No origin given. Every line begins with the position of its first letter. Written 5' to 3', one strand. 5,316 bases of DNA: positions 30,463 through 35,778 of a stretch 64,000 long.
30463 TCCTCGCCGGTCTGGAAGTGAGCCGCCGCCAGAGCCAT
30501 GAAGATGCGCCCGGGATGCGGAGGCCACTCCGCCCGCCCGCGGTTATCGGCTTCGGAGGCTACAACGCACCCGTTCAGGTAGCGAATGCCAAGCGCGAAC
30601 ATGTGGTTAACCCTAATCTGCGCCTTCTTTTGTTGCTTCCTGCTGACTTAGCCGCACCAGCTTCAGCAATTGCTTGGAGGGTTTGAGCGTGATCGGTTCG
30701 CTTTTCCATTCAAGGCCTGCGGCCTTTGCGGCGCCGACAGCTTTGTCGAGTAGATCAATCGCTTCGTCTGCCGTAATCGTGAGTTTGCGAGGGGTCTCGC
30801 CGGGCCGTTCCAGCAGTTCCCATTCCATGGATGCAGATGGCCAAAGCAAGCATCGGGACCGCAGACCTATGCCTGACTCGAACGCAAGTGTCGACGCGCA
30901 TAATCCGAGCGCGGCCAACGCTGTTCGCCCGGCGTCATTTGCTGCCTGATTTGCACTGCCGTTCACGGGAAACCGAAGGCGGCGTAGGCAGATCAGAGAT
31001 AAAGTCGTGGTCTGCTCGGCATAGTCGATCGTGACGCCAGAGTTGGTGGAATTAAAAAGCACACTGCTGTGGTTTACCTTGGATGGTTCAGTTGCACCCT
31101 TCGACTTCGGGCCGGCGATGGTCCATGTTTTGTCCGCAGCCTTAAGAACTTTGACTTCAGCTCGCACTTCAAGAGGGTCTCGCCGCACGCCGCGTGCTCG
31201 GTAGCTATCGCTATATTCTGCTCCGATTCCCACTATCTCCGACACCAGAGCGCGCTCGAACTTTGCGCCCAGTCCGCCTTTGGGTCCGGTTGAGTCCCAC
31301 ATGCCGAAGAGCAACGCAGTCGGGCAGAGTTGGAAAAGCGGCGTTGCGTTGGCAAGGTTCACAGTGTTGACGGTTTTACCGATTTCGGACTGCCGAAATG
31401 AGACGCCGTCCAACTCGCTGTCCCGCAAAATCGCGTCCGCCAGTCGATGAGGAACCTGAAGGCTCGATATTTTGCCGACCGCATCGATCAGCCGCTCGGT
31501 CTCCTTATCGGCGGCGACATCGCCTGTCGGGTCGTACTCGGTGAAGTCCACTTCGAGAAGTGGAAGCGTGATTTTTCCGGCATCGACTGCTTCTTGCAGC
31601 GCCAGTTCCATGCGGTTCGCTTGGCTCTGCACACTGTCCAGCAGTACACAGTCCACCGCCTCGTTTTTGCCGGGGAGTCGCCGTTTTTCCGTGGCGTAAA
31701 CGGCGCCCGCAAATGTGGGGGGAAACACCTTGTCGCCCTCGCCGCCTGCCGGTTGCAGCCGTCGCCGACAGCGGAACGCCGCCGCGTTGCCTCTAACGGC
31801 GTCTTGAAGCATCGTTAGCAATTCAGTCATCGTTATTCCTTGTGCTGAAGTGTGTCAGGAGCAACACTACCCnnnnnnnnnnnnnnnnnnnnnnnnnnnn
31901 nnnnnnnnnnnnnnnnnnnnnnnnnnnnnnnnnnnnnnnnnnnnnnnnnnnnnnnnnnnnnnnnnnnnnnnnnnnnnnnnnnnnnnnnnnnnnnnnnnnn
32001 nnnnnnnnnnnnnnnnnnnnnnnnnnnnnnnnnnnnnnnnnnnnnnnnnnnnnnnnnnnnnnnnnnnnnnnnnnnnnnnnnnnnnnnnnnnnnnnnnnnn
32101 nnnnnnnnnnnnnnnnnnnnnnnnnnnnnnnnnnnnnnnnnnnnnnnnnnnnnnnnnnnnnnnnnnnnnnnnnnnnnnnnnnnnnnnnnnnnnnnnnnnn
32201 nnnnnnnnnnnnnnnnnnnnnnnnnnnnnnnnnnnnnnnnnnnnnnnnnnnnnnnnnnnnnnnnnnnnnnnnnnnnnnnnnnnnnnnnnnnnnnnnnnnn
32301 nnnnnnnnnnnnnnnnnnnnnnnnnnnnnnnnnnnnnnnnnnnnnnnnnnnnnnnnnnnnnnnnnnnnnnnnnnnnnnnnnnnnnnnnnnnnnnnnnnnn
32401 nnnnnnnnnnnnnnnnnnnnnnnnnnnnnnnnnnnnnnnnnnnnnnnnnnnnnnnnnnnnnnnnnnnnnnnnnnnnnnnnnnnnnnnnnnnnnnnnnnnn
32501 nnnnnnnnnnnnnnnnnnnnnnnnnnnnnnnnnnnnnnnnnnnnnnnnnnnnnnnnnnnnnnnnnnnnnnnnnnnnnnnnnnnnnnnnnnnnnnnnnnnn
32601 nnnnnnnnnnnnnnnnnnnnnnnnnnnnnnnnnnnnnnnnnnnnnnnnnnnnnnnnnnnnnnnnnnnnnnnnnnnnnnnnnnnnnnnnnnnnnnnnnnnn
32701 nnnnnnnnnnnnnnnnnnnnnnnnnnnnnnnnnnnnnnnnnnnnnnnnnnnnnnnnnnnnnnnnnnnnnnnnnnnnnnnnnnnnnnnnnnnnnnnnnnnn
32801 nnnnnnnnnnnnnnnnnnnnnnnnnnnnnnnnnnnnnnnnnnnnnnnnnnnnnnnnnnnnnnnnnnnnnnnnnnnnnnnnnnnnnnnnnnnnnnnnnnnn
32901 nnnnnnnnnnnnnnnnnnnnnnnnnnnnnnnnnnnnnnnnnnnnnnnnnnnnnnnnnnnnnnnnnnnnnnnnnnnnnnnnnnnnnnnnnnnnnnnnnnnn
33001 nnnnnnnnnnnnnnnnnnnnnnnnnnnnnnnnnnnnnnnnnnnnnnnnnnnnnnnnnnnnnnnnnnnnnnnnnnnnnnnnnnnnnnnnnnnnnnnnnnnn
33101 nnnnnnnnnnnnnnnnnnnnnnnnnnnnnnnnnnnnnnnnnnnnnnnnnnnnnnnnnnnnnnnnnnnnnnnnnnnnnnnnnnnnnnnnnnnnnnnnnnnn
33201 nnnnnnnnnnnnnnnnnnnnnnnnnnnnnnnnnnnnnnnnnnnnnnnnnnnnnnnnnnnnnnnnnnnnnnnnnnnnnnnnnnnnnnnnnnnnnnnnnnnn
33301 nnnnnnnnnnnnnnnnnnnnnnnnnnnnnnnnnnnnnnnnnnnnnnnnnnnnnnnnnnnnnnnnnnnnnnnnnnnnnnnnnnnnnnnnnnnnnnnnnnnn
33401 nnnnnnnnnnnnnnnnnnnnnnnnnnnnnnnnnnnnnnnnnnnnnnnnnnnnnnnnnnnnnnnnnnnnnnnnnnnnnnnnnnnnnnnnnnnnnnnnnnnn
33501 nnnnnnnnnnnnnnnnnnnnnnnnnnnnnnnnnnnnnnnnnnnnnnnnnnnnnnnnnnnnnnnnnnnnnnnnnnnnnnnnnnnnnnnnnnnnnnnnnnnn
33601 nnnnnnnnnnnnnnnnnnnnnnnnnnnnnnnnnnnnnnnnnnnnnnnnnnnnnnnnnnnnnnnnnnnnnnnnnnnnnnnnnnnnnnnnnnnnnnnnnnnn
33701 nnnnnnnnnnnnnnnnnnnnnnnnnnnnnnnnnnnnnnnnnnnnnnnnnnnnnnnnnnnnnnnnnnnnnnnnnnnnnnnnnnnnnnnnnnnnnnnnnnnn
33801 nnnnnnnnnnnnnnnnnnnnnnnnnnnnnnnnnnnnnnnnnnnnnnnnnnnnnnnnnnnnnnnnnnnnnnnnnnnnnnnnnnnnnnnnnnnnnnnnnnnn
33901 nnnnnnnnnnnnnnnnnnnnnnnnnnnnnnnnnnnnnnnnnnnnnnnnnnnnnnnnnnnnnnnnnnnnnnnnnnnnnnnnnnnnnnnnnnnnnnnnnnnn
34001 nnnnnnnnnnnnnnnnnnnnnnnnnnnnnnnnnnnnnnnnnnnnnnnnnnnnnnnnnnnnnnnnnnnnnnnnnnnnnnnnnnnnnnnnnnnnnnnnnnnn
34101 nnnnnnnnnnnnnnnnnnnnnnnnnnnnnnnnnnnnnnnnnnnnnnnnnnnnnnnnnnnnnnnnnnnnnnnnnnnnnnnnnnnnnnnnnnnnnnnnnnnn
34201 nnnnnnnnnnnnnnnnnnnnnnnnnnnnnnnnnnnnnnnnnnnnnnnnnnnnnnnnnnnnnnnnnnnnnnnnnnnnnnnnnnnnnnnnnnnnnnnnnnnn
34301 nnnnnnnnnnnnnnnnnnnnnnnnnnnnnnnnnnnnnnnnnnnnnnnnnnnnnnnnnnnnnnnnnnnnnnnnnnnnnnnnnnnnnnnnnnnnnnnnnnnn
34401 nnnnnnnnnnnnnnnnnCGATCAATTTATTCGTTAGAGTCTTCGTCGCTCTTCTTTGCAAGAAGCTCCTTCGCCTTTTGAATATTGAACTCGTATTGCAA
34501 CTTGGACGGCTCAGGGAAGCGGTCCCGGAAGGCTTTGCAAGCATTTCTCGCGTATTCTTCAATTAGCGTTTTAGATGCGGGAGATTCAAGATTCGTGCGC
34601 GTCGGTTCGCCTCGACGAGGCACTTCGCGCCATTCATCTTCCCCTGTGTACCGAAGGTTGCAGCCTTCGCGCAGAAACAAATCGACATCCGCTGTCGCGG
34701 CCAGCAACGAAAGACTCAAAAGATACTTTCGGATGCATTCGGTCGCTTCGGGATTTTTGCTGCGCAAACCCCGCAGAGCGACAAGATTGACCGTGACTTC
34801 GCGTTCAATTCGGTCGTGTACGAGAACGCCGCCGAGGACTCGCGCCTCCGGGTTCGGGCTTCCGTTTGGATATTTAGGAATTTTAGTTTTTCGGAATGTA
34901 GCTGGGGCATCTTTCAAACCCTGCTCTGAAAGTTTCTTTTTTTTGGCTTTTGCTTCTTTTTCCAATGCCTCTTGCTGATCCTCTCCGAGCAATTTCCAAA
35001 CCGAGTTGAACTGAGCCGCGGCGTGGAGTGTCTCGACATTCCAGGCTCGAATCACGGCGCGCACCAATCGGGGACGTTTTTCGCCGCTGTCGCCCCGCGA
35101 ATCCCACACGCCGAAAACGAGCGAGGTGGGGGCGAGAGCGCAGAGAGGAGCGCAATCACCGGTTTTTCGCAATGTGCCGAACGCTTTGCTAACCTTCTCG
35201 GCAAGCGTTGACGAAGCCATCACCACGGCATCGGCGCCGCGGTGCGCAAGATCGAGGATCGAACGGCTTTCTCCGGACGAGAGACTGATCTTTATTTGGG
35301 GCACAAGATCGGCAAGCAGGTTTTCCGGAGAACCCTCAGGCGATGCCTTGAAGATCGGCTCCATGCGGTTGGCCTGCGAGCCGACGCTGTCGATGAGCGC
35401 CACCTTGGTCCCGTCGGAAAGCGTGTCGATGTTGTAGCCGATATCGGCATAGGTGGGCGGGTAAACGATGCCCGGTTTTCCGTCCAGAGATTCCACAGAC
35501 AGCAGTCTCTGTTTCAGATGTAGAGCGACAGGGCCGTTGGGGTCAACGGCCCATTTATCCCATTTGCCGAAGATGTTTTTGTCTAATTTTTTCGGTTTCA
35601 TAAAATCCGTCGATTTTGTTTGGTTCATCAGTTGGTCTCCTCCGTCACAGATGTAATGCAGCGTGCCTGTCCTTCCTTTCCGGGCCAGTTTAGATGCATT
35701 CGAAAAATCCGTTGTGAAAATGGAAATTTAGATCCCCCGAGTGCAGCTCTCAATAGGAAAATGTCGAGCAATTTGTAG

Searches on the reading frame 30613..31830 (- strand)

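Call 5: search_protein_families(library=pfam, proteins=[window:30613-31830:-], max_evalue=0.01)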
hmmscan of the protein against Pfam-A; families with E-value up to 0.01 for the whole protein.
window:30613-31830:- (405 aa): 1 family
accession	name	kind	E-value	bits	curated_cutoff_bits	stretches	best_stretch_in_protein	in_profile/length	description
PF09617.15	Cas_GSU0053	-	4.9e-55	186.5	25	1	20-204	2-166/168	CRISPR-associated protein GSU0053 (Cas_GSU0053)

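Call 6: search_protein_families(library=ncbifam, proteins=[window:30613-31830:-], max_evalue=0.01)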
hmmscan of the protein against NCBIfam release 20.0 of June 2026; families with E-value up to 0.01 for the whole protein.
window:30613-31830:- (405 aa): 1 family
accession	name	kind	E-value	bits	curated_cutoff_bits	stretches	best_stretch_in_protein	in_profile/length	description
TIGR02570.1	cas7_GSU0053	equivalog_domain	2.1e-18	66.8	38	1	18-202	2-169/178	type I-G CRISPR-associated RAMP protein Csb1/Cas7g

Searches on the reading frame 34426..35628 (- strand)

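Call 5: search_protein_families(library=pfam, proteins=[window:34426-35628:-], max_evalue=0.01)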
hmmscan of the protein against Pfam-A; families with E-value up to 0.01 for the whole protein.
window:34426-35628:- (400 aa): 1 family
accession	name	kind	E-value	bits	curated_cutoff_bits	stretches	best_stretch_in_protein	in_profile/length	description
PF09617.15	Cas_GSU0053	-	4e-30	105.4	25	1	47-199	9-167/168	CRISPR-associated protein GSU0053 (Cas_GSU0053)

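Call 6: search_protein_families(library=ncbifam, proteins=[window:34426-35628:-], max_evalue=0.01)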
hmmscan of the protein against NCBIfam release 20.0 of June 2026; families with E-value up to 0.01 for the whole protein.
window:34426-35628:- (400 aa): 1 family
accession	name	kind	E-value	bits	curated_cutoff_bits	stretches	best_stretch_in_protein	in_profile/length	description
TIGR02570.1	cas7_GSU0053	equivalog_domain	1.1e-29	103.6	38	1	46-203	10-176/178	type I-G CRISPR-associated RAMP protein Csb1/Cas7g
